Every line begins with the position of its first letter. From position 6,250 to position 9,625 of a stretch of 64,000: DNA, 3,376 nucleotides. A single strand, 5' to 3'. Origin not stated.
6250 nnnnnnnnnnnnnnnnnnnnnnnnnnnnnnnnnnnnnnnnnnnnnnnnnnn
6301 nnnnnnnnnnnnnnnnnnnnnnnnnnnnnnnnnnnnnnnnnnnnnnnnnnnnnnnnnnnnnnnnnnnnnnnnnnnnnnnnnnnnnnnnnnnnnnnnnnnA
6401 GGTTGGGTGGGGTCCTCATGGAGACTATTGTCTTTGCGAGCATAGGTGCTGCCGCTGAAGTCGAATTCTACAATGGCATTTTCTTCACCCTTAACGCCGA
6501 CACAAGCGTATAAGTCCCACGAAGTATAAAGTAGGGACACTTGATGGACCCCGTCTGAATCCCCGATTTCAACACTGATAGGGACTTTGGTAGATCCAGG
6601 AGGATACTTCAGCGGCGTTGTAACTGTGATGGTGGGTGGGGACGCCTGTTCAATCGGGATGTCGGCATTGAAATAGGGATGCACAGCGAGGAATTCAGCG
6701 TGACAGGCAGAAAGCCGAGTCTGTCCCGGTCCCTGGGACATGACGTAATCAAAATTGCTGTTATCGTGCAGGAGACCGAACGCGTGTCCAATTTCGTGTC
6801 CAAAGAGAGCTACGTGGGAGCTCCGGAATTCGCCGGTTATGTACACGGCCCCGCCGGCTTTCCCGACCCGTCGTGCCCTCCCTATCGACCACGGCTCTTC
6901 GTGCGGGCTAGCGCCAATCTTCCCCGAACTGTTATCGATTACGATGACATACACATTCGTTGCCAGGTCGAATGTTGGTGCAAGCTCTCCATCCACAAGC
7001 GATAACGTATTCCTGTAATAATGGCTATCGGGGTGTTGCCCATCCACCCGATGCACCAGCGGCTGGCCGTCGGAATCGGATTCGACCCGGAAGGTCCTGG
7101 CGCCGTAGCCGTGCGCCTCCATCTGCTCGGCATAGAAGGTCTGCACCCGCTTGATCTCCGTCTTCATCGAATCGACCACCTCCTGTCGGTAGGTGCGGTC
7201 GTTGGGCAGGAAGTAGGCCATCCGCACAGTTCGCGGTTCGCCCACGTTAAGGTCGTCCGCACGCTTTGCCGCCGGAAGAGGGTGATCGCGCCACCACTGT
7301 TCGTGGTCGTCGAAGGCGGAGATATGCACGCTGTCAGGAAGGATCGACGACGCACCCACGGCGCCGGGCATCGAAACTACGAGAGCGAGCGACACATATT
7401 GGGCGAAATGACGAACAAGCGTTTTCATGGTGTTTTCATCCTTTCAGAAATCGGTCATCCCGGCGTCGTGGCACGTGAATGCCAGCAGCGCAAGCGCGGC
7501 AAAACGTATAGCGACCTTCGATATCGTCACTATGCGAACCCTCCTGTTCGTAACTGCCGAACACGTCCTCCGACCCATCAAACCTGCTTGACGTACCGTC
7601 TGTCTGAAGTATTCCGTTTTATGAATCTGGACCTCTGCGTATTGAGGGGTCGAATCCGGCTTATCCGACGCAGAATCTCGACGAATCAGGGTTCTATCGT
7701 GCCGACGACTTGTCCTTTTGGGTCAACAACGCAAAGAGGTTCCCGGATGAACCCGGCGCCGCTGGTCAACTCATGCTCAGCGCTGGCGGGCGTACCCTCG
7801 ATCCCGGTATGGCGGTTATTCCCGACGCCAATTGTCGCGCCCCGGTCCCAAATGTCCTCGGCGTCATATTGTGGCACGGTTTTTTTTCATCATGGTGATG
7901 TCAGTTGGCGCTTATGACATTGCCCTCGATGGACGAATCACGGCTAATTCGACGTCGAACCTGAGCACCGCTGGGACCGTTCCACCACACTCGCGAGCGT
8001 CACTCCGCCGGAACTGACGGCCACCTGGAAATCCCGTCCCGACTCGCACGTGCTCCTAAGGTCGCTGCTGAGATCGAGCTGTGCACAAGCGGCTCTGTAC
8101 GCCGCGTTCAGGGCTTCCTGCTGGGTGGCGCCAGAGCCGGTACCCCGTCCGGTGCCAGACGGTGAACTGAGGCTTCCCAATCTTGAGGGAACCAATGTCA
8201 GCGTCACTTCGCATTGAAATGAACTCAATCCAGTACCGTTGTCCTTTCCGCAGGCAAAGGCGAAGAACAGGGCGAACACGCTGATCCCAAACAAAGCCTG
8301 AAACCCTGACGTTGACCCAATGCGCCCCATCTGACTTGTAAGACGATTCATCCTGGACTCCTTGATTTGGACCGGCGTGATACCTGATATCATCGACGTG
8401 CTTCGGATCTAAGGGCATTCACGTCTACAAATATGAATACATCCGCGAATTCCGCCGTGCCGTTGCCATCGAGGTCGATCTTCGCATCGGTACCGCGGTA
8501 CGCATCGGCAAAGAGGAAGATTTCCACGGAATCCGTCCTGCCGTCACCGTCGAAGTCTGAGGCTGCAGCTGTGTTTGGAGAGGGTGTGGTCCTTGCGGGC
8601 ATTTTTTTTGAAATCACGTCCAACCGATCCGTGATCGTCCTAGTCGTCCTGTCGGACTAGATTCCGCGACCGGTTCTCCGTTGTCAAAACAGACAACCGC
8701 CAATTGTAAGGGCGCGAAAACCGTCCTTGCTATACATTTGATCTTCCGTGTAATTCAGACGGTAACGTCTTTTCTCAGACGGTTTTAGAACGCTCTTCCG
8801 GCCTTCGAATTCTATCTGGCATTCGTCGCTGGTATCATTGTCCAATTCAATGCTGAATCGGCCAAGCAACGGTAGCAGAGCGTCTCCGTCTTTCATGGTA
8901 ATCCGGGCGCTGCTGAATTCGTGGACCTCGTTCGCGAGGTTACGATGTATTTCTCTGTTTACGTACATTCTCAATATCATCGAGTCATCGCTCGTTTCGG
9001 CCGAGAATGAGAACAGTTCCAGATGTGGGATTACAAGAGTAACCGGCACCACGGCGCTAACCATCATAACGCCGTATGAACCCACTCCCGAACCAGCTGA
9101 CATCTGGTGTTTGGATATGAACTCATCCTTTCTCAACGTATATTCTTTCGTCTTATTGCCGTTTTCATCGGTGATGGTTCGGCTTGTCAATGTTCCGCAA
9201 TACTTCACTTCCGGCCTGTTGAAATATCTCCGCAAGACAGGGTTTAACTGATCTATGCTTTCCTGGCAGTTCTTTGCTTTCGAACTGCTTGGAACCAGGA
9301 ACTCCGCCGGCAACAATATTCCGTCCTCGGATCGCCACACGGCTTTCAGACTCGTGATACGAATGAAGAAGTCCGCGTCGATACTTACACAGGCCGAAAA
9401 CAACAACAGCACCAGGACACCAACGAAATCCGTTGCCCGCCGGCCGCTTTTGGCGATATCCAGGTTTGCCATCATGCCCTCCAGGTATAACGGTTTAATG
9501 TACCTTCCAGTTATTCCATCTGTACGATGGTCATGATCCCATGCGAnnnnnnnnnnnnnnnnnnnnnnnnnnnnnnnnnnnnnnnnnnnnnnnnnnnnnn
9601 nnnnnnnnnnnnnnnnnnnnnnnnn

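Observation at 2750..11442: An 8.3-kb block is bracketed by about 190-bp direct repeats of a lipoprotein gene 3' end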

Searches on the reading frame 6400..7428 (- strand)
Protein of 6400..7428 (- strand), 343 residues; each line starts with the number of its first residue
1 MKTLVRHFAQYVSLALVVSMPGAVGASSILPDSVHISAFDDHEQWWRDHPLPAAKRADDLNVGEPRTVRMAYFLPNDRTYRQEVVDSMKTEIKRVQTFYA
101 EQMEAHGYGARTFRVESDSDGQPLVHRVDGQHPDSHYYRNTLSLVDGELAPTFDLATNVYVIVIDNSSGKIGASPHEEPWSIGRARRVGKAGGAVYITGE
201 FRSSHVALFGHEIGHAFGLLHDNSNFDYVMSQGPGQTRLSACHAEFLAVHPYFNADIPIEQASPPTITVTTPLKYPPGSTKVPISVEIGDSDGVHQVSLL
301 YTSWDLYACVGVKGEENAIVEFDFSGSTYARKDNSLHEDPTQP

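Call 40: search_protein_families(library=ncbifam, proteins=[window:6400-7428:-], max_evalue=0.01)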
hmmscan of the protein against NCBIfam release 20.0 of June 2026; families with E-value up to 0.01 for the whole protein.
window:6400-7428:- (343 aa): 1 family
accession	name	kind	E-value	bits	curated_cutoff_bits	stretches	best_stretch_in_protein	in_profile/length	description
NF045530.1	LegP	equivalog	0.0042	16.7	300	1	185-227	120-161/244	Dot/Icm T4SS effector Zinc-dependent metalloprotease LegP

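Call 70: search_solved_structures(query=window:6400-7428:-, max_evalue=1)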
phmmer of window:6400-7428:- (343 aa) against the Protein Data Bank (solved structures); distinct sequences matched with E-value up to 1: 6.
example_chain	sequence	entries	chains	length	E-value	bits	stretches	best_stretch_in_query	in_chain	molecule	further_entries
8dek_B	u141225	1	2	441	5.1e-06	28.8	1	67-133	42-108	NPCBM/NEW2 domain-containing protein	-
8df2_A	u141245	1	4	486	6.3e-06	28.5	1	67-133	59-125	NPCBM/NEW2 domain-containing protein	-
6z2o_A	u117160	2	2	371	2.5e-05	26.6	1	66-138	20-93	O-glycan protease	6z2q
6z2d_A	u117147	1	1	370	2.5e-05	26.5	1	66-138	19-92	O-glycan protease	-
6z2p_A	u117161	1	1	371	4.2e-05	25.8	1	66-138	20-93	O-glycan protease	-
5y6p_c2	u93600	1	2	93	0.28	13.2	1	65-122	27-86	LC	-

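Call 71: search_protein_families(library=pfam, proteins=[window:6400-7428:-], max_evalue=0.1)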
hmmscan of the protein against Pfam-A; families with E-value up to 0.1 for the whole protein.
window:6400-7428:- (343 aa): 8 families
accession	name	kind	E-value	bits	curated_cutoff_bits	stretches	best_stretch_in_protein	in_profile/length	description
PF12044.14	Metallopep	-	1.3e-08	34.4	27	1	84-126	127-169/427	Putative peptidase family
PF13583.11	Reprolysin_4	-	1.8e-05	24.9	22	1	192-268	125-190/203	Metallo-peptidase family M12B Reprolysin-like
PF13574.12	Reprolysin_2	-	0.0008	19.8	27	1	203-244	123-164/195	Metallo-peptidase family M12B Reprolysin-like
PF13688.12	Reprolysin_5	-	0.0058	17.3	27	1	203-226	139-162/196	Metallo-peptidase family M12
PF13582.12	Reprolysin_3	-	0.011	16.7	22.4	1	193-222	94-123/123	Metallo-peptidase family M12B Reprolysin-like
PF10462.15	Peptidase_M66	-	0.011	15.1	20.6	1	189-228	177-220/306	Peptidase M66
PF01400.30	Astacin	-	0.018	15.1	22.5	1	187-227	60-100/189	Astacin (Peptidase family M12A)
PF00413.30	Peptidase_M10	-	0.048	14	24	1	177-225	93-128/159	Matrixin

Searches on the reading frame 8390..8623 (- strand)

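Call 9: search_protein_families(library=pfam, proteins=[window:8390-8623:-], max_evalue=0.01)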
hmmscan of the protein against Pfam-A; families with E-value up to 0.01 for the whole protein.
window:8390-8623:- (77 aa): 1 family
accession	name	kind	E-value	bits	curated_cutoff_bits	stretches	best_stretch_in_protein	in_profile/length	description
PF01839.29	FG-GAP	-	0.0014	18.9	22.1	1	17-31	3-17/37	FG-GAP repeat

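Call 40: search_protein_families(library=ncbifam, proteins=[window:8390-8623:-], max_evalue=0.01)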
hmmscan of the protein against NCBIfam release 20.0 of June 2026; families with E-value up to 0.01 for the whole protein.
window:8390-8623:- (77 aa): 0 families

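Call 73: search_protein_families(library=phrogs, proteins=[window:8390-8623:-], max_evalue=0.01)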
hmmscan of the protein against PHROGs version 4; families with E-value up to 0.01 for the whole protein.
window:8390-8623:- (77 aa): 0 families

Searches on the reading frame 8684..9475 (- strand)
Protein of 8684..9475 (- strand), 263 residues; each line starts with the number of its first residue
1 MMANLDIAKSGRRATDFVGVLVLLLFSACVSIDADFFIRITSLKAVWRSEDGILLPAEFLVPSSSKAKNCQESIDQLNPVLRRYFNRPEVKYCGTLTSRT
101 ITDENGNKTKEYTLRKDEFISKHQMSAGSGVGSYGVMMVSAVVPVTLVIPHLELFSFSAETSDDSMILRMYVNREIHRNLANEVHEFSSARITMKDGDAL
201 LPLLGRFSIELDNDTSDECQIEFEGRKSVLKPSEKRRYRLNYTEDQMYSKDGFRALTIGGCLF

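Call 9: search_protein_families(library=pfam, proteins=[window:8684-9475:-], max_evalue=0.01)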
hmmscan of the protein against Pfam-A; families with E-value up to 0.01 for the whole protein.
window:8684-9475:- (263 aa): 0 families

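Call 40: search_protein_families(library=ncbifam, proteins=[window:8684-9475:-], max_evalue=0.01)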
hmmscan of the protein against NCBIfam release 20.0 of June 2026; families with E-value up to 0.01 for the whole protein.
window:8684-9475:- (263 aa): 0 families

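Call 68: find_homologous_proteins(query=window:8684-9475:-, max_evalue=0.001)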
Query window:8684-9475:- (263 aa): 5 proteins with E <= 0.001 among 1028 candidates.
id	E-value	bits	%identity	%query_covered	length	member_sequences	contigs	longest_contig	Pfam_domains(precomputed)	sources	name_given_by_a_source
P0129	2.3e-169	579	100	100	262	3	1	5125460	-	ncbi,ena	-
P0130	9.8e-131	453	77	100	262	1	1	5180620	-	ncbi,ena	-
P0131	4.4e-108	379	65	100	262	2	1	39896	-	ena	-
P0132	2.1e-102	360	61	100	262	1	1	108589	-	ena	-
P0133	4.3e-55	205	55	50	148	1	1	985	-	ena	-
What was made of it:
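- Its chromosome holds a 77% homolog of the low-GC gene at an unknown place (call 68), so it may carry a similar joint further on.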

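Call 73: search_protein_families(library=phrogs, proteins=[window:8684-9475:-], max_evalue=0.01)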
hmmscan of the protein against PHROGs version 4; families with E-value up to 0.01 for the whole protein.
window:8684-9475:- (263 aa): 0 families

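Call 76: list_cluster_members(proteins=[P0129, P0001, P0122])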
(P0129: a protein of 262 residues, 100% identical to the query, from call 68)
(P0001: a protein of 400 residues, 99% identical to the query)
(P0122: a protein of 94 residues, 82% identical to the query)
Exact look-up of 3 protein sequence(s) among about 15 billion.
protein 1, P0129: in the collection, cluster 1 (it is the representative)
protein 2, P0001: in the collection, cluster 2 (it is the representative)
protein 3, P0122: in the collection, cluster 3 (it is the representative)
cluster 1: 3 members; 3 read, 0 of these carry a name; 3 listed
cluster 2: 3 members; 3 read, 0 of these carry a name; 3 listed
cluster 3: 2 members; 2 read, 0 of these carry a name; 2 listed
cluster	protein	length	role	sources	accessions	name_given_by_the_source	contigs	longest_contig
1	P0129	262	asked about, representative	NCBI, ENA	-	-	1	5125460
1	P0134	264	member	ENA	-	-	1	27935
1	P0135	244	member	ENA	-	-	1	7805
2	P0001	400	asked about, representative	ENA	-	-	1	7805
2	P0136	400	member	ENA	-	-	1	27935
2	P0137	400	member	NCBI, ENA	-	-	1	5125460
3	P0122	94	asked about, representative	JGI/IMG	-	-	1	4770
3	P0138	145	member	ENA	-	-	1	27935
